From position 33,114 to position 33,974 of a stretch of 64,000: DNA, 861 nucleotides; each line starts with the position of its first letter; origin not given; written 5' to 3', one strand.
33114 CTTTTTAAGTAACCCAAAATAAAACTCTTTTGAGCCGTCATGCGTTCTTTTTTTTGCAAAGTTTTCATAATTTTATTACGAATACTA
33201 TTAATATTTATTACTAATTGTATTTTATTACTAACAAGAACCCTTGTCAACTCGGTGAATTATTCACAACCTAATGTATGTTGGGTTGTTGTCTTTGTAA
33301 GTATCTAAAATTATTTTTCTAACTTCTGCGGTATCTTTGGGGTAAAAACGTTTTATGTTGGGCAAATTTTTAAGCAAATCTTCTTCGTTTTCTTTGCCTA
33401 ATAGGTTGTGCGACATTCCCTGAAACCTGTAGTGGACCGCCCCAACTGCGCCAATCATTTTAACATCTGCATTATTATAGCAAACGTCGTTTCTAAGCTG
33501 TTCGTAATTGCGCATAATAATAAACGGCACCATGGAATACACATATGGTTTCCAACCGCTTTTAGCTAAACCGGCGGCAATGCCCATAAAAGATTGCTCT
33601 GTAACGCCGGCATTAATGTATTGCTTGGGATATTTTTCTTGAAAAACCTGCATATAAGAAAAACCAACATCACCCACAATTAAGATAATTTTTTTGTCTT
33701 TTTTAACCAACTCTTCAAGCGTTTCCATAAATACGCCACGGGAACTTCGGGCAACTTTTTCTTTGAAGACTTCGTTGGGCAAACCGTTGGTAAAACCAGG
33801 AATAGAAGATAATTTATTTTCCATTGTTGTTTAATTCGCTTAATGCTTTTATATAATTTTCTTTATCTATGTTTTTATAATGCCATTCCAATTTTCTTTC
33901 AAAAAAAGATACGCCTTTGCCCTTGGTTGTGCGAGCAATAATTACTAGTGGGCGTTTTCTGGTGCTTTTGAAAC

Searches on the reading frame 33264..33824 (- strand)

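Call 61: search_protein_families(library=pfam, proteins=[window:33264-33824:-], max_evalue=0.001)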
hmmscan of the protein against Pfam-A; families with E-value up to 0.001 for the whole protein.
window:33264-33824:- (186 aa): 1 family
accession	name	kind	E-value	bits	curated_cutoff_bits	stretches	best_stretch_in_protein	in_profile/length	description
PF02779.29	Transket_pyr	-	8.3e-22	78.1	27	1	28-186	5-167/174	Transketolase, pyrimidine binding domain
